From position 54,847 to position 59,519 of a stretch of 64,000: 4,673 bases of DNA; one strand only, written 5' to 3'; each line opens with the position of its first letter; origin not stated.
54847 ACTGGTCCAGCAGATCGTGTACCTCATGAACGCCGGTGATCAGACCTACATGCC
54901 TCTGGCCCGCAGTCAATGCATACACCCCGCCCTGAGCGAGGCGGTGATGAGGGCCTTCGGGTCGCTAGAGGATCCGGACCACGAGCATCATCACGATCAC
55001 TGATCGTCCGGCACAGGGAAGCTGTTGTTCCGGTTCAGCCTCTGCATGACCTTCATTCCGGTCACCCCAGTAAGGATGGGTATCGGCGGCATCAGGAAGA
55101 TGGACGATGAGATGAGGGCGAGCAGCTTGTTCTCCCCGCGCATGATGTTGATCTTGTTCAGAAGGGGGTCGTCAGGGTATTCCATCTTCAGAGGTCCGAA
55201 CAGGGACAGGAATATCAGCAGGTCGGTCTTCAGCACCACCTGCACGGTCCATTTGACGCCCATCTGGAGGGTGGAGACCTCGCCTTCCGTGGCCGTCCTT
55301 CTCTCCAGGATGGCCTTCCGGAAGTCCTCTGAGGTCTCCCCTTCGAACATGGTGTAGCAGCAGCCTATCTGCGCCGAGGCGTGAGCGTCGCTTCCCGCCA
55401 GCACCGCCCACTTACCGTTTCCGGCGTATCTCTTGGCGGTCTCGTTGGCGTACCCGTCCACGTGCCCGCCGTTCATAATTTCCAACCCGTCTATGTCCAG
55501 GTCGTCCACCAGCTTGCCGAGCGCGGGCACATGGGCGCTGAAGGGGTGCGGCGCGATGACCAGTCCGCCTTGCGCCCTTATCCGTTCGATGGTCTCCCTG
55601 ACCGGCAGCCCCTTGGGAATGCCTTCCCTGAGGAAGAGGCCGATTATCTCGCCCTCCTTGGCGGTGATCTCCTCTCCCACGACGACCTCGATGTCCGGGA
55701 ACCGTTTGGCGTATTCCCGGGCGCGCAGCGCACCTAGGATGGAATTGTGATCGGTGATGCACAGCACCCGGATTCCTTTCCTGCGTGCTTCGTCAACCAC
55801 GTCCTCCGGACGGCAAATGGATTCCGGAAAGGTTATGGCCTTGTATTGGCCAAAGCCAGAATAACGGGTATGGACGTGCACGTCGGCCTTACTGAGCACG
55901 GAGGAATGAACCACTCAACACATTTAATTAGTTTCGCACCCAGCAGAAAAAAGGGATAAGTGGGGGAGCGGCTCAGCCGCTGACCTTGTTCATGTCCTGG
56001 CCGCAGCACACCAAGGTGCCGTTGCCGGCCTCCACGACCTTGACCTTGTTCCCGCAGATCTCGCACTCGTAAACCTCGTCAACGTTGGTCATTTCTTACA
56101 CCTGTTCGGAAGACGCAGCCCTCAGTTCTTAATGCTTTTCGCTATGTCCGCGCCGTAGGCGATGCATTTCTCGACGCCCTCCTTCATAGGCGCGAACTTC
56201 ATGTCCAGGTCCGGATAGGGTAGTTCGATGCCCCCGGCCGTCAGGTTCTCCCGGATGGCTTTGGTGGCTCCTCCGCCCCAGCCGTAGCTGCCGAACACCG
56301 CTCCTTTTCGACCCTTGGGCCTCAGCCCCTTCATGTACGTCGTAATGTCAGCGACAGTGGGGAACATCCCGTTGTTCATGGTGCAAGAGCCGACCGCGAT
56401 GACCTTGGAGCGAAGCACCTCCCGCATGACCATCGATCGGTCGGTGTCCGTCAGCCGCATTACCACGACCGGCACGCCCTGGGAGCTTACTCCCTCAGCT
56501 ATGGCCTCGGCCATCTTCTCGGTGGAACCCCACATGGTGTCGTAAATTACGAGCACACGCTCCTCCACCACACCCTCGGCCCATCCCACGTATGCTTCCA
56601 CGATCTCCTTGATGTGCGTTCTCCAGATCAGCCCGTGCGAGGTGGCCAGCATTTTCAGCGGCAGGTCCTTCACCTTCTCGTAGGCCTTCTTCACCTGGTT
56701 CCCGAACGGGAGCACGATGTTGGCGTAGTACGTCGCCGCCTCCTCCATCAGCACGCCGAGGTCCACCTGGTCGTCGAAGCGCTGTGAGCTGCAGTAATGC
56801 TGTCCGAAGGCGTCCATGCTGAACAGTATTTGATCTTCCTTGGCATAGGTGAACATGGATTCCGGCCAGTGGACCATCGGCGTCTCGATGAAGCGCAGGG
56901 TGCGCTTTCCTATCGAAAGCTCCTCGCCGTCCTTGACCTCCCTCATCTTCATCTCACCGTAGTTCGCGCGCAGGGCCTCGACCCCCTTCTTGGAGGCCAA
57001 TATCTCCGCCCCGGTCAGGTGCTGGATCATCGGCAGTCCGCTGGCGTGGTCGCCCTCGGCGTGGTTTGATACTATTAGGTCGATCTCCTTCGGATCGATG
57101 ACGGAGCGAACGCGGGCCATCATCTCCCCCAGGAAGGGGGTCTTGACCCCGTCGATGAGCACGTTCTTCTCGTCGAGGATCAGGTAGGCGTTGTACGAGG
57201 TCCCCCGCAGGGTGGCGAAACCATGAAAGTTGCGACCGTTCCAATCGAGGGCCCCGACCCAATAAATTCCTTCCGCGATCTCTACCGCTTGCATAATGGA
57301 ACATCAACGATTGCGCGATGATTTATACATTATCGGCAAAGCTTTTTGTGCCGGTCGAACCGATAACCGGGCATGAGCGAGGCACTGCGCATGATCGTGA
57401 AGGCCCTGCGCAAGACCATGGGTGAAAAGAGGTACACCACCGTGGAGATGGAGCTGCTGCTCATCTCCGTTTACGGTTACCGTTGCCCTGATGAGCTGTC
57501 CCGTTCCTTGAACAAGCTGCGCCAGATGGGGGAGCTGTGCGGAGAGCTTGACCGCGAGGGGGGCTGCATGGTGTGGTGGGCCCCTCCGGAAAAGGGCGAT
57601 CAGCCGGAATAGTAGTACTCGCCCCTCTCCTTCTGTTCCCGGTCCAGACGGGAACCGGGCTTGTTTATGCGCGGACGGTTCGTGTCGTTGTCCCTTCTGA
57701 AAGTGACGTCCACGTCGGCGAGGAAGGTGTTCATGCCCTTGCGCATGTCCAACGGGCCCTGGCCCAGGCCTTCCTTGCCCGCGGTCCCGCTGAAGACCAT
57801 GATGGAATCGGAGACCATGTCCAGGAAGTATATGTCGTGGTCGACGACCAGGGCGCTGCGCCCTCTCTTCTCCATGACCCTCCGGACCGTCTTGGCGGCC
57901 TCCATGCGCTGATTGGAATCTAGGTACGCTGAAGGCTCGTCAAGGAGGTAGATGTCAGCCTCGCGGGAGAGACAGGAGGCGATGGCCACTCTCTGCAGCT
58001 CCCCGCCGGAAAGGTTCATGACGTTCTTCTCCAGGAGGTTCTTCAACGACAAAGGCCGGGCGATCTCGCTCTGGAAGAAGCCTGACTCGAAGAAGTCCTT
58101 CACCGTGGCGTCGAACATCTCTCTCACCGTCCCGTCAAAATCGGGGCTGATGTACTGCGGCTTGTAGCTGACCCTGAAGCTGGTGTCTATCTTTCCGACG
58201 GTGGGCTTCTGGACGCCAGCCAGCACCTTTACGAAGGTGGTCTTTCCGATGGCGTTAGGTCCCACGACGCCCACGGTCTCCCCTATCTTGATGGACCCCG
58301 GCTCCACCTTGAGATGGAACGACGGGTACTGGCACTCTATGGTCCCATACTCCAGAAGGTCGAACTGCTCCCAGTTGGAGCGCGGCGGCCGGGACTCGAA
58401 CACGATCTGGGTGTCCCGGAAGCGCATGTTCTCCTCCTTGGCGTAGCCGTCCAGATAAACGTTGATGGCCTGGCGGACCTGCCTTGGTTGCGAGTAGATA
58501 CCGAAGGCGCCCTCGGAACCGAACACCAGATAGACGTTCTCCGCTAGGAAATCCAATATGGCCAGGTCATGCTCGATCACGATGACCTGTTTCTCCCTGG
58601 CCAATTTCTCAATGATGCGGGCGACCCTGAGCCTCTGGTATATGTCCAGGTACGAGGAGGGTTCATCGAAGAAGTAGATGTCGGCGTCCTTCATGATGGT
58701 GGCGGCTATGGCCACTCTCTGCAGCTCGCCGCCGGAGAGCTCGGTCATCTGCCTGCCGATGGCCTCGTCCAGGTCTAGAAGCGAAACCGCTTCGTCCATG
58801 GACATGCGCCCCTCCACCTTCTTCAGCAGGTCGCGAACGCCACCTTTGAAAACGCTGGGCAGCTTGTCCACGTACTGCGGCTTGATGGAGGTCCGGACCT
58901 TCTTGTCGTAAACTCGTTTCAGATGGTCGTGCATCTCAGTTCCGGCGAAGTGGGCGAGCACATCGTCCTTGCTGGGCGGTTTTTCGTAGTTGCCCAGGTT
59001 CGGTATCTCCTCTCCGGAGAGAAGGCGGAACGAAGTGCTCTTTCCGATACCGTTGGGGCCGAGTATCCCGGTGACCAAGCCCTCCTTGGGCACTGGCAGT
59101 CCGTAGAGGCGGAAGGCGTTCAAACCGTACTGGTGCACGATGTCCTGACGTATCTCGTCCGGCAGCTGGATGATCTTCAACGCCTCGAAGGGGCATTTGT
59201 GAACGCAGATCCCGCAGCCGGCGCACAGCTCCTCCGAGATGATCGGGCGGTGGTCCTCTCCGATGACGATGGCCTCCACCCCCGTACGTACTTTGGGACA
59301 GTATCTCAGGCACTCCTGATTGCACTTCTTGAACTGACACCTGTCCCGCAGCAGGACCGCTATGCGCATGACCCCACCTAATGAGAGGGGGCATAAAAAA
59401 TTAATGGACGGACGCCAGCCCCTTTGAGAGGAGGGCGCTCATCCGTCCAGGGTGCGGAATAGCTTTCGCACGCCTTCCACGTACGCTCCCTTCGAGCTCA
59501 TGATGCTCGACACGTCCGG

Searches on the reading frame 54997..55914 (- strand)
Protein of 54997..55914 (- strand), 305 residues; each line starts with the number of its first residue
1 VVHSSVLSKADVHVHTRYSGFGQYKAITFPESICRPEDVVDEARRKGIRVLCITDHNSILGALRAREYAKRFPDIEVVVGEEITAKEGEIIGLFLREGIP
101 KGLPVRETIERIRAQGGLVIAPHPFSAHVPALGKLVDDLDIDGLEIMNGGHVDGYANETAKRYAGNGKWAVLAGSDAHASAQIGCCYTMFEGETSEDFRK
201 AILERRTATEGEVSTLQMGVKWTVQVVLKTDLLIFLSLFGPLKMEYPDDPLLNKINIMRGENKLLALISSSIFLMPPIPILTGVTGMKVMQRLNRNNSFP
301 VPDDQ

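Call 86: search_protein_families(library=pfam, proteins=[window:54997-55914:-], max_evalue=0.001)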
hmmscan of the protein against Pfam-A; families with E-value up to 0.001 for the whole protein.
window:54997-55914:- (305 aa): 2 families
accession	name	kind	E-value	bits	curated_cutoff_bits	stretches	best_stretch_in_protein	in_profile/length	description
PF13263.12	PHP_C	-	1.1e-13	50.9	21.3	1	154-207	1-56/56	PHP-associated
PF02811.25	PHP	-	1e-08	36.1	26.4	1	11-86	1-66/164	PHP domain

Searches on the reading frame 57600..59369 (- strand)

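Call 86: search_protein_families(library=pfam, proteins=[window:57600-59369:-], max_evalue=0.001)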
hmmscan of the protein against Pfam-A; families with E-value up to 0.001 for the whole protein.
window:57600-59369:- (589 aa): 8 families
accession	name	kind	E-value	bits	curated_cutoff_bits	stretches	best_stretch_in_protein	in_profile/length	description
PF00005.33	ABC_tran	-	9.2e-39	133.6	25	2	96-238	10-136/137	ABC transporter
PF02463.25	SMC_N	-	4.4e-13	49.6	40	1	207-275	133-205/220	RecF/RecN/SMC N terminal domain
PF13304.12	AAA_21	-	1.4e-12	48.7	27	1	194-273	221-304/304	AAA domain, putative AbiEii toxin, Type IV TA system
PF04068.21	Fer4_RLI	-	1.8e-09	37.6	23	1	1-31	1-34/35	Possible Fer4-like domain in RNase L inhibitor, RLI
PF00037.32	Fer4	-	4e-06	26.9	21.1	1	42-65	1-24/24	4Fe-4S binding domain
PF14697.11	Fer4_21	-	1.3e-05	25.7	35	1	15-64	10-57/59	4Fe-4S dicluster domain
PF25160.1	LdpA_Fe-S-bd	-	0.00013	22.1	27.6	1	15-65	4-44/49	LdpA Fe-S cluster-binding domain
PF12837.12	Fer4_6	-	0.00044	20.5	25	0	43-64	3-24/24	4Fe-4S binding domain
